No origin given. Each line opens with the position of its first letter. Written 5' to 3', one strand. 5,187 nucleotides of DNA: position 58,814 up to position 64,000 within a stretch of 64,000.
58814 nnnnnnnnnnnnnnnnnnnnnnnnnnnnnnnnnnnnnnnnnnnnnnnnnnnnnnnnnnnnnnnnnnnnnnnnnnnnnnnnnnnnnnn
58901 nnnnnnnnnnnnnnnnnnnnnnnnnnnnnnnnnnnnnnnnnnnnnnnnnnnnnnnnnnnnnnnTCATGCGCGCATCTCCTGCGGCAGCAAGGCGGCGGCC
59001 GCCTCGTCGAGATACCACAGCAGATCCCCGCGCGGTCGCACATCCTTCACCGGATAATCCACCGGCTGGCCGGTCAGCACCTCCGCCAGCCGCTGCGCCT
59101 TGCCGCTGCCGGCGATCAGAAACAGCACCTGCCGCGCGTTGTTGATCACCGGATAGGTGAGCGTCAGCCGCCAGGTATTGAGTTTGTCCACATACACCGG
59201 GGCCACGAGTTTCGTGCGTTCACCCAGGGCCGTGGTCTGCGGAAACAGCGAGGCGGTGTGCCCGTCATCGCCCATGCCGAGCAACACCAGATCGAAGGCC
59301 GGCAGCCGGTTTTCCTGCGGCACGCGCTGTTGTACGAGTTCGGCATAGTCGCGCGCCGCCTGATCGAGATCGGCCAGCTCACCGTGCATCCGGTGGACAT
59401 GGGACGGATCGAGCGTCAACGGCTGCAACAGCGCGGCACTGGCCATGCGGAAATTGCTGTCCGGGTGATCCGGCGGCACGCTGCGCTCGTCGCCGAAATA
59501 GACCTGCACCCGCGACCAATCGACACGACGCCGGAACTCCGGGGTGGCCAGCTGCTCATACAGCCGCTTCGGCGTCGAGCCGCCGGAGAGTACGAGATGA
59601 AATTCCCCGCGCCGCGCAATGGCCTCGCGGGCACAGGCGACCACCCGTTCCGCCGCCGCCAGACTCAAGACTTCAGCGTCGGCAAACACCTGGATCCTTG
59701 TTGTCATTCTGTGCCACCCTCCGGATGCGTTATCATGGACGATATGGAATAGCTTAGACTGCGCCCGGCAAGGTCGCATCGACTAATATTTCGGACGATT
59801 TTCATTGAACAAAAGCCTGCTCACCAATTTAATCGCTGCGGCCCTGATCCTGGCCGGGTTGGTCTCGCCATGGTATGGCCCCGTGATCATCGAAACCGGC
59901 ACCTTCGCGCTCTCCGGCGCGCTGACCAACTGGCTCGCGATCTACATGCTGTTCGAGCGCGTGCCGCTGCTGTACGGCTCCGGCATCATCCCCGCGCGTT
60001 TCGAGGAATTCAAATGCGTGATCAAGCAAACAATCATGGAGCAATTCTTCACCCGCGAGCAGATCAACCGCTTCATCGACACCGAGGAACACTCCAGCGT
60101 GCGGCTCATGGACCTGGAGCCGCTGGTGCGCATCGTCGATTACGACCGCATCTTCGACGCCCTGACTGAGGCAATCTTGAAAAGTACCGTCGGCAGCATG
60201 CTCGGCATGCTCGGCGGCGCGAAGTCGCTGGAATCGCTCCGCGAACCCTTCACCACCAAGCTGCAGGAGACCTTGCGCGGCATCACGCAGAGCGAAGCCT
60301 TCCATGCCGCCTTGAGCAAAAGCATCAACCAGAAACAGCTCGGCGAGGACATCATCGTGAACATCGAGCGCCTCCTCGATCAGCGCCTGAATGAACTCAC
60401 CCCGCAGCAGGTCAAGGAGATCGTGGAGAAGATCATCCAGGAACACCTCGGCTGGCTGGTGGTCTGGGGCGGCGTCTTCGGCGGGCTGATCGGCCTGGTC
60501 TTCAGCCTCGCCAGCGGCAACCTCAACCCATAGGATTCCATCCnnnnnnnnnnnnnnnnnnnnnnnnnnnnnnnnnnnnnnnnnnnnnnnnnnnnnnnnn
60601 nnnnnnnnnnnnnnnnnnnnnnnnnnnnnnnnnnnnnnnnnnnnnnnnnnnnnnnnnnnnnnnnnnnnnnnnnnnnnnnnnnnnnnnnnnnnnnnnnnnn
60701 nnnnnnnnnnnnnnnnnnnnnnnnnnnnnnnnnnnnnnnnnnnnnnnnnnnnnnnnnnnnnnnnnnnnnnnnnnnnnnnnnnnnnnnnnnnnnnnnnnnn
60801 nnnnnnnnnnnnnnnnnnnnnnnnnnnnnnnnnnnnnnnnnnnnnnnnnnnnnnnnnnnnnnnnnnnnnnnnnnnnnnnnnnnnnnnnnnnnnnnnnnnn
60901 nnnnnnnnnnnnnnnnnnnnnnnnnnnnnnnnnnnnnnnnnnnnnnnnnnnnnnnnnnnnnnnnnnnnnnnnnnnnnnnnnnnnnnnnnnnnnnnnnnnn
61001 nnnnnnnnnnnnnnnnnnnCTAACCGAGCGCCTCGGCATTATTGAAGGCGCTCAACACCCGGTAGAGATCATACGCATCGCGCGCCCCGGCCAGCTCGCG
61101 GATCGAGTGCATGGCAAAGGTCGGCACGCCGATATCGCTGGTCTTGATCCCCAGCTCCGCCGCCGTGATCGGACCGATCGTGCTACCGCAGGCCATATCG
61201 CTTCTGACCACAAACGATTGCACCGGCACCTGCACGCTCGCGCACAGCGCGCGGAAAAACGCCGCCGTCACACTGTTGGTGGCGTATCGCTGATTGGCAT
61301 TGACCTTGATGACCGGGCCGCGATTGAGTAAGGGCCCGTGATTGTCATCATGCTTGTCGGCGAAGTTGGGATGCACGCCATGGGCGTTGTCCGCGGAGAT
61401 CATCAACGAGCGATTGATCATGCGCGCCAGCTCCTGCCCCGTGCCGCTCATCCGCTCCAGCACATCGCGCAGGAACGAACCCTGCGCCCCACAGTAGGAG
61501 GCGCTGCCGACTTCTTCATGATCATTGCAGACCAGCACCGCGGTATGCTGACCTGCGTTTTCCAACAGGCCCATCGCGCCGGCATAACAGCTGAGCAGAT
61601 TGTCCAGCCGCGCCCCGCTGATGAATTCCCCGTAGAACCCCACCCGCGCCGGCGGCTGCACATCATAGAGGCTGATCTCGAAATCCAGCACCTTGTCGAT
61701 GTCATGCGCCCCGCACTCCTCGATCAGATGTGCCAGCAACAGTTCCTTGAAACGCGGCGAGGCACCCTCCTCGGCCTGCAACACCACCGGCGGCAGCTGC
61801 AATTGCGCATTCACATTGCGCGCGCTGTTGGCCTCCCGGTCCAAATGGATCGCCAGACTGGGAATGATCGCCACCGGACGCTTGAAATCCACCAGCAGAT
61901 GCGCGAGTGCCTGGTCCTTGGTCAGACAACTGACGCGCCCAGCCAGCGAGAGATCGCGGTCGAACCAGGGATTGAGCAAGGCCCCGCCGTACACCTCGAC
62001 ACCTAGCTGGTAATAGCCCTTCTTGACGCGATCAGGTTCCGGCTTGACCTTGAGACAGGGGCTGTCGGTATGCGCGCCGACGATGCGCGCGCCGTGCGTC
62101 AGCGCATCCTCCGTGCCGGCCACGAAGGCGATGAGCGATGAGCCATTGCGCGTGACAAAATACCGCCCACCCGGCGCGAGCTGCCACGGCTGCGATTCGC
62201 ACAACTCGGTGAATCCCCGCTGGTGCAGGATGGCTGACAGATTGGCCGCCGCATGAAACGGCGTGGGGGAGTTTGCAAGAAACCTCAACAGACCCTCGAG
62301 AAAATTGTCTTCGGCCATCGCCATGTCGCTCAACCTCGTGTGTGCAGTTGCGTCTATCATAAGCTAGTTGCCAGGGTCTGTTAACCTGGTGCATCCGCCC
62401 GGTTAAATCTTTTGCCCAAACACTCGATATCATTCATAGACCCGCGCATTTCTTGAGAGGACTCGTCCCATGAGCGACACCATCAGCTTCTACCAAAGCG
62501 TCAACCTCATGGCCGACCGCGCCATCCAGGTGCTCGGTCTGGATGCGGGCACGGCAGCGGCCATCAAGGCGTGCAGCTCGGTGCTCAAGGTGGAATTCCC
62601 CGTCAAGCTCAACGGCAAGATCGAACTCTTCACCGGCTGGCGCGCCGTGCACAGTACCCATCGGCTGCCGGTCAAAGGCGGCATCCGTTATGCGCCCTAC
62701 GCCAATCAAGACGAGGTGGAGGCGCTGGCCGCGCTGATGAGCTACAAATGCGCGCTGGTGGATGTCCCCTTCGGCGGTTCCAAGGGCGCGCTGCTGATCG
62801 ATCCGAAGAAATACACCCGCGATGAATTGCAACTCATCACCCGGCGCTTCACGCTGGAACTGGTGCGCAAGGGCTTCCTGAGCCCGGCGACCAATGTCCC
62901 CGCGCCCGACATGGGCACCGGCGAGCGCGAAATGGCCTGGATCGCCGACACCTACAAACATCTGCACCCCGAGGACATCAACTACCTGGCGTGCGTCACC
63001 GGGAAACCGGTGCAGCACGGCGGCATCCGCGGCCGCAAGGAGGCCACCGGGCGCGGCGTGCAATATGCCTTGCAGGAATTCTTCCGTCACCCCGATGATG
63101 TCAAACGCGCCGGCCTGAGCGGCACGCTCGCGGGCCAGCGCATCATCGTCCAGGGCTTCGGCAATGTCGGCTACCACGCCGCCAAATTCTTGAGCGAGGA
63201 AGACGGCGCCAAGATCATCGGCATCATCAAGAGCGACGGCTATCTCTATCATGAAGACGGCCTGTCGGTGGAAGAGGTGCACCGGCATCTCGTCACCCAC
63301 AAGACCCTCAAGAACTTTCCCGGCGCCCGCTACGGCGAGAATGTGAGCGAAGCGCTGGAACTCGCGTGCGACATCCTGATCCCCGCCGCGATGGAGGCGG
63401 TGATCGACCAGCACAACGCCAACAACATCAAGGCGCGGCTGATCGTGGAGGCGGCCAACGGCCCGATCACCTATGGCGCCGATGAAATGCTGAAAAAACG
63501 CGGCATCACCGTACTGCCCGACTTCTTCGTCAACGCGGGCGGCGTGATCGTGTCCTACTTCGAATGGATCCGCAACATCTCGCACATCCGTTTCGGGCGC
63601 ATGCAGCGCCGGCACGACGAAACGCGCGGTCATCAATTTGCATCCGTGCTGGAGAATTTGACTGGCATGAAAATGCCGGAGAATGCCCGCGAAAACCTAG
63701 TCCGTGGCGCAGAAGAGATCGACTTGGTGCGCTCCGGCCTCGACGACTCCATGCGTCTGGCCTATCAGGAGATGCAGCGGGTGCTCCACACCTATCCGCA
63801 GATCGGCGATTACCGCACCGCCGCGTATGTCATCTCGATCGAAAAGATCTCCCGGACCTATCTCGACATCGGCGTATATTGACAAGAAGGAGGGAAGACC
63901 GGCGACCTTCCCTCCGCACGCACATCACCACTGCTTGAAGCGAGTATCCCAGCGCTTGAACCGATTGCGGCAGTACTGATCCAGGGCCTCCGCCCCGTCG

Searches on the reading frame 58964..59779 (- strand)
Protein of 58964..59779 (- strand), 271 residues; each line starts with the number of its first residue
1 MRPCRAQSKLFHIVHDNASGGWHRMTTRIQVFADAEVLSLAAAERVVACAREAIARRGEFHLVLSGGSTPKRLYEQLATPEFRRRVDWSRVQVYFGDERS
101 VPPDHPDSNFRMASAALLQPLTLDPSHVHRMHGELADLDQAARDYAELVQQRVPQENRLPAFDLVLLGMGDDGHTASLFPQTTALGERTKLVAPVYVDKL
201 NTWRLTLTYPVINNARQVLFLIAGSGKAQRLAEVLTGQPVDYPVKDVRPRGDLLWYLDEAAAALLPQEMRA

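Call 64: search_protein_families(library=pfam, proteins=[window:58964-59779:-], max_evalue=0.00001)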
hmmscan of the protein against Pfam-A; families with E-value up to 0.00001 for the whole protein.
window:58964-59779:- (271 aa): 1 family
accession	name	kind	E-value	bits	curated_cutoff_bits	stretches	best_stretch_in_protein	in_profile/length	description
PF01182.26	Glucosamine_iso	-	2e-76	257.2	27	1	34-255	2-225/225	Glucosamine-6-phosphate isomerases/6-phosphogluconolactonase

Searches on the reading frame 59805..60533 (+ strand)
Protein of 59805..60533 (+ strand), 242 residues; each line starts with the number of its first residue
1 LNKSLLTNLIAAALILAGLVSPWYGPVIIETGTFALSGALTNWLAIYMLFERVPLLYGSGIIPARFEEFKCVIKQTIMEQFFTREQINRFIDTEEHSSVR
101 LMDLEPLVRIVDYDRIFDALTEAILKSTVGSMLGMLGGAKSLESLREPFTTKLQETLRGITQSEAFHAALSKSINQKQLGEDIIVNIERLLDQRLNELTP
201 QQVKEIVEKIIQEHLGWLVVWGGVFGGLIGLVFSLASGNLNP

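Call 64: search_protein_families(library=pfam, proteins=[window:59805-60533:+], max_evalue=0.00001)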
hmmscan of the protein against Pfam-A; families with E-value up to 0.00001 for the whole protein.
window:59805-60533:+ (242 aa): 1 family
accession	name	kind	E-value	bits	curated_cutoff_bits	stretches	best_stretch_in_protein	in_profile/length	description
PF04286.17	DUF445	-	1.4e-17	65.1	33.8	2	36-178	5-138/368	Protein of unknown function (DUF445)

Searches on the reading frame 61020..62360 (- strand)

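Call 64: search_protein_families(library=pfam, proteins=[window:61020-62360:-], max_evalue=0.00001)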
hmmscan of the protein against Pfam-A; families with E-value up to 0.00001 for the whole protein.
window:61020-62360:- (446 aa): 2 families
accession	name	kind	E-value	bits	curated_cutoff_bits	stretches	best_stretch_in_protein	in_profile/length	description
PF02127.20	Peptidase_M18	-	6.8e-137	457.2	24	1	27-439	1-431/432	Aminopeptidase I zinc metalloprotease (M18)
PF05343.19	Peptidase_M42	-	8.6e-08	32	23.2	0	311-430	176-287/292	M42 glutamyl aminopeptidase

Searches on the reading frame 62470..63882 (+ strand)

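Call 64: search_protein_families(library=pfam, proteins=[window:62470-63882:+], max_evalue=0.00001)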
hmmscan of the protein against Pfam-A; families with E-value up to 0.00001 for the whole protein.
window:62470-63882:+ (470 aa): 2 families
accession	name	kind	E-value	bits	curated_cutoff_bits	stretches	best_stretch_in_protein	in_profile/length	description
PF00208.27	ELFV_dehydrog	-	1.1e-56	192.7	23.4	1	184-396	1-213/241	Glutamate/Leucine/Phenylalanine/Valine dehydrogenase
PF02812.23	ELFV_dehydrog_N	-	3.8e-47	159.6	25.3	1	37-164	3-129/129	Glu/Leu/Phe/Val dehydrogenase, dimerisation domain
